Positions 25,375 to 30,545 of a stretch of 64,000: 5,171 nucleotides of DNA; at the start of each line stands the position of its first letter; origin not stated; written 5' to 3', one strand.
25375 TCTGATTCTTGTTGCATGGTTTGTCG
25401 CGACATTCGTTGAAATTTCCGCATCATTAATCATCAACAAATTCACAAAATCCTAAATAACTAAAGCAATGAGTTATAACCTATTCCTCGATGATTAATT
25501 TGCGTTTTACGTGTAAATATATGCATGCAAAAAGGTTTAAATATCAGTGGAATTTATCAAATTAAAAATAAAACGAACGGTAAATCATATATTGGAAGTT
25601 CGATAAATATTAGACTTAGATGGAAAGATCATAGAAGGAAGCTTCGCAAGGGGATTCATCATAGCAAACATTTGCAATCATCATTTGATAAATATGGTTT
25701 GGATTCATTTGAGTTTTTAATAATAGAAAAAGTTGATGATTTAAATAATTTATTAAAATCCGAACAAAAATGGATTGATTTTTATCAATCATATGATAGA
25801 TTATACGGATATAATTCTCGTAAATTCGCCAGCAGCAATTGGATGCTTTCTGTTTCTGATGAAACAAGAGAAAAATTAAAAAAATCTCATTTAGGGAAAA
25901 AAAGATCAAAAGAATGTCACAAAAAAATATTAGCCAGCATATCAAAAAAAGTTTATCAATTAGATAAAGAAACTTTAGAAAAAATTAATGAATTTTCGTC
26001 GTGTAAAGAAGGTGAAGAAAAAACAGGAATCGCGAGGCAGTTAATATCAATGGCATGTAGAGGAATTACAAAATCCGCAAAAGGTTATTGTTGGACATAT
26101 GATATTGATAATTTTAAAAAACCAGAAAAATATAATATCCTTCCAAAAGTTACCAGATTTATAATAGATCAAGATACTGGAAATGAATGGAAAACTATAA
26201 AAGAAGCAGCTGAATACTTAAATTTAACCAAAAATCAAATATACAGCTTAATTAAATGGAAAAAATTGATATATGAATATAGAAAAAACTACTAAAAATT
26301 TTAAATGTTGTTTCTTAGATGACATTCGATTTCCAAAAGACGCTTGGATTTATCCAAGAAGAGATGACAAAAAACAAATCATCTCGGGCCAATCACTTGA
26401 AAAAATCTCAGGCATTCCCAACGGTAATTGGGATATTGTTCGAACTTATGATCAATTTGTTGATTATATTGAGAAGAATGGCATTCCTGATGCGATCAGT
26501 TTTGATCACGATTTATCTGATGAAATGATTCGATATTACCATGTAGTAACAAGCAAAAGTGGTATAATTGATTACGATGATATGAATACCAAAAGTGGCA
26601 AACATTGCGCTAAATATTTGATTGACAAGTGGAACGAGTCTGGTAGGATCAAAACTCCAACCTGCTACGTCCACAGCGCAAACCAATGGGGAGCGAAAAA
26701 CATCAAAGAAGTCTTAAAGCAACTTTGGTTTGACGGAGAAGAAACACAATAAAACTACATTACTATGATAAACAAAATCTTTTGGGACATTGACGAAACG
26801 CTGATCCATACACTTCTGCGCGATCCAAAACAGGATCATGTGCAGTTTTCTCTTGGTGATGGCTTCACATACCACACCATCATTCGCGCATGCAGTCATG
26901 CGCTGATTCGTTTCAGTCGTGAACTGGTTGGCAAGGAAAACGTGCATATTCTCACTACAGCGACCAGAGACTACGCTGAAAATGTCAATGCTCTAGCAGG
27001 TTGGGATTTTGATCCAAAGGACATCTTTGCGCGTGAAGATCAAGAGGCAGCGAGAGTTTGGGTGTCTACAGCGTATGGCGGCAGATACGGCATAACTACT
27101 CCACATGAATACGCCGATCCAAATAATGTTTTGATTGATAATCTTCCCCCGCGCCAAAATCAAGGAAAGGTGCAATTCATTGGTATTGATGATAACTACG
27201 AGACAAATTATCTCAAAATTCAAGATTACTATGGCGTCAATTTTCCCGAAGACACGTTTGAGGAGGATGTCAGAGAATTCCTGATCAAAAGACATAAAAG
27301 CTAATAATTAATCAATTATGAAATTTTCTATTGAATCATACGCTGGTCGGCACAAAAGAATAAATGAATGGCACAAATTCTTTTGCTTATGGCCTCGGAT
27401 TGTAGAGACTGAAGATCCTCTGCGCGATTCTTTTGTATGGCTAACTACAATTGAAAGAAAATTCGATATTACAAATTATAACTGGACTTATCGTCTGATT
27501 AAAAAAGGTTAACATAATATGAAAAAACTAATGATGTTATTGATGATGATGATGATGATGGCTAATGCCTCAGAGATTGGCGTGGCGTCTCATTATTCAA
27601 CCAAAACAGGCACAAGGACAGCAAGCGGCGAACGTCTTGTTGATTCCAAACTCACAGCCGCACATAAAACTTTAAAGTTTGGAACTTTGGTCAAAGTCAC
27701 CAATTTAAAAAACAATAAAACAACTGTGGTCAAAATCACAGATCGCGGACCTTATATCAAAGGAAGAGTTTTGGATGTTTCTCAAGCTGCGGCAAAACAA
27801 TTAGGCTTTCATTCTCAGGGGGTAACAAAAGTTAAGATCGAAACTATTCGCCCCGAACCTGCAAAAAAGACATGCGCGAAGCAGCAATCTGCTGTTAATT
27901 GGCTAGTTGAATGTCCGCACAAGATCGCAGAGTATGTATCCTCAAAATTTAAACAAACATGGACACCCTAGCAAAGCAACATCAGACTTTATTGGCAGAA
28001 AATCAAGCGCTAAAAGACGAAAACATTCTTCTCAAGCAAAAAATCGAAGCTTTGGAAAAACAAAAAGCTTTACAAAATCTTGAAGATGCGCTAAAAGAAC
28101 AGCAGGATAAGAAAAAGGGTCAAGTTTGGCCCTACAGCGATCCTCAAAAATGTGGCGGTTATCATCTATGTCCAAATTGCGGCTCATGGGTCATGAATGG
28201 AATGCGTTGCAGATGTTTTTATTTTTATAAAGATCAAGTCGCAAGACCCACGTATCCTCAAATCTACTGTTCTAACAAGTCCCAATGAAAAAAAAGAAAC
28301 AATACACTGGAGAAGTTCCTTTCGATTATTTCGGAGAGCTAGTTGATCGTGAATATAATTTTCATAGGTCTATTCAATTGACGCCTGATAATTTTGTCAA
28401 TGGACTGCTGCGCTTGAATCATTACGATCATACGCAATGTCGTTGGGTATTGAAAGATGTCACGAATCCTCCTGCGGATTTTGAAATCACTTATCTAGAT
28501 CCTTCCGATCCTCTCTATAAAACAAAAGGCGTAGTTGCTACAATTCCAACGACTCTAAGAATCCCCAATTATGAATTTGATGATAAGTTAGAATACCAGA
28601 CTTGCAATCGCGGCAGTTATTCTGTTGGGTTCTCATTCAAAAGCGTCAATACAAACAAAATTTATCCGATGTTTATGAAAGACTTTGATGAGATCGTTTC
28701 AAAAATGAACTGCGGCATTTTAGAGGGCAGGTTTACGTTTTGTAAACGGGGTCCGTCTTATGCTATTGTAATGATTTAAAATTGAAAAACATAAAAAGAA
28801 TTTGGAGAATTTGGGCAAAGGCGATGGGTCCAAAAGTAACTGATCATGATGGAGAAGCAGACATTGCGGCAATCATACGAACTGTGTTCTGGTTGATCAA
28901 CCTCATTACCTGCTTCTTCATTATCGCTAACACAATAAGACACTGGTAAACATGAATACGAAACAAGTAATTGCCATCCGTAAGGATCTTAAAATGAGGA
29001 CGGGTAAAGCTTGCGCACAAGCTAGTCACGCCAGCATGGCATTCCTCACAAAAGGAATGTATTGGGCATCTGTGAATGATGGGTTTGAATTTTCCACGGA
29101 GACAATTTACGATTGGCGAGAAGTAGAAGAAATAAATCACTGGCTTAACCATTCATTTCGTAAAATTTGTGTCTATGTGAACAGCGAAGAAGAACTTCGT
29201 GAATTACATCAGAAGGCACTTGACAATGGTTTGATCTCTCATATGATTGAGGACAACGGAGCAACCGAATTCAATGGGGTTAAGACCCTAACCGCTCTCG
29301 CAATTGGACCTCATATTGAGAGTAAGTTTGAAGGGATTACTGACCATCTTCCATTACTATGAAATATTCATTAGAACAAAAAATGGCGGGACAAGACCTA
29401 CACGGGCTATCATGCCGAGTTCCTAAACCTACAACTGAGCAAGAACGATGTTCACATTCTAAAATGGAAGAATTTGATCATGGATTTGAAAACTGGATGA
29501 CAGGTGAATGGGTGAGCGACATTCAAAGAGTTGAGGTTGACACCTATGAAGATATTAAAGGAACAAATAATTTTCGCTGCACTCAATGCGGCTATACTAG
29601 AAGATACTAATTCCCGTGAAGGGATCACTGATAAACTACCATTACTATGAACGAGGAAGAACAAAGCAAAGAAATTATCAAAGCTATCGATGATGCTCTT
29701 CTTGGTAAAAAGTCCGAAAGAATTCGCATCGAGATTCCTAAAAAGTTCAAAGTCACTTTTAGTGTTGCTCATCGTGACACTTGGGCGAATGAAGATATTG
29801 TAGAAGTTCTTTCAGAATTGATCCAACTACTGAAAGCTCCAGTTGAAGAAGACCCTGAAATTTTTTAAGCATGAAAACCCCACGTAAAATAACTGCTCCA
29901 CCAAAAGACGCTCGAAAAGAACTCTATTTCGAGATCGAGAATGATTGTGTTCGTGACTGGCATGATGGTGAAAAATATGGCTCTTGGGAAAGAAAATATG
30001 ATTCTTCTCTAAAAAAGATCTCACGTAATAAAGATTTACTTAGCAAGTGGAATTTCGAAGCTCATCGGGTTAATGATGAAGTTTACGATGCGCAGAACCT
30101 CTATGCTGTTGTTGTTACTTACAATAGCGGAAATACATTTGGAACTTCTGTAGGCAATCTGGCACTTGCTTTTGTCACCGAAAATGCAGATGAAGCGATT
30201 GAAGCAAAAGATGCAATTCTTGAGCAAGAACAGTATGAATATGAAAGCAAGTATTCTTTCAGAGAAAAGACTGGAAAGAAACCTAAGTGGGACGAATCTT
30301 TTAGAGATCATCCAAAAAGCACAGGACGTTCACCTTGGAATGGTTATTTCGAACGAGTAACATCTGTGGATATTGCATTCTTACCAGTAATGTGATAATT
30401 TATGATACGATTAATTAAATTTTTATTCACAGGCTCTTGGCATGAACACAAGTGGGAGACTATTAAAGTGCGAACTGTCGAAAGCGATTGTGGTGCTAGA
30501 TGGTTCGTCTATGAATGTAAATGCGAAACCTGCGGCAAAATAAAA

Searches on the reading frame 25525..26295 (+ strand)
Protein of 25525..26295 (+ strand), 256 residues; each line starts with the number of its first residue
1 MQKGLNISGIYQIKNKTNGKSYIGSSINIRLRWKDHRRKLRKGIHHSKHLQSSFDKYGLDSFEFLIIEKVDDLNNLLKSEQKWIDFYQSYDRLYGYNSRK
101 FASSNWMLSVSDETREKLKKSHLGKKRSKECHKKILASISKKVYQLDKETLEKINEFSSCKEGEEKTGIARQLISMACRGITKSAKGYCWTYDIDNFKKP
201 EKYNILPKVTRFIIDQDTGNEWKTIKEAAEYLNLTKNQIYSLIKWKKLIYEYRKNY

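Call 17: search_protein_families(library=phrogs, proteins=[window:25525-26295:+], max_evalue=0.001)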
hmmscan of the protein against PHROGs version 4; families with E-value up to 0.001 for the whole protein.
window:25525-26295:+ (256 aa): 5 families
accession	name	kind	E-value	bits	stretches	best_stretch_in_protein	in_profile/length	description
phrog_314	-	DNA, RNA and nucleotide metabolism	1.7e-32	114.1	1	6-213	177-417/574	homing endonuclease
phrog_7168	-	DNA, RNA and nucleotide metabolism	3.3e-25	90.1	1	8-193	2-185/284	homing endonuclease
phrog_5123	-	DNA, RNA and nucleotide metabolism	5.4e-14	53.4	1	9-120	3-108/152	homing endonuclease with GIY-YIG motif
phrog_19446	-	DNA, RNA and nucleotide metabolism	5.5e-12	46.7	1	9-151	3-138/254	homing endonuclease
phrog_20162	-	DNA, RNA and nucleotide metabolism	7e-08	33.7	1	125-192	15-81/88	HNH endonuclease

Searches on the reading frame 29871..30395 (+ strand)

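Call 106: search_protein_families(library=pfam, proteins=[window:29871-30395:+], max_evalue=0.01)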
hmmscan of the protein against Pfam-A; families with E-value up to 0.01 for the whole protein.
window:29871-30395:+ (174 aa): 1 family
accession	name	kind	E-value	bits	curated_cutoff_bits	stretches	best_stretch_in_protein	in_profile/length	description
PF17725.7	YBD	-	0.0039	17.4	23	1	60-126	67-132/201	YAP binding domain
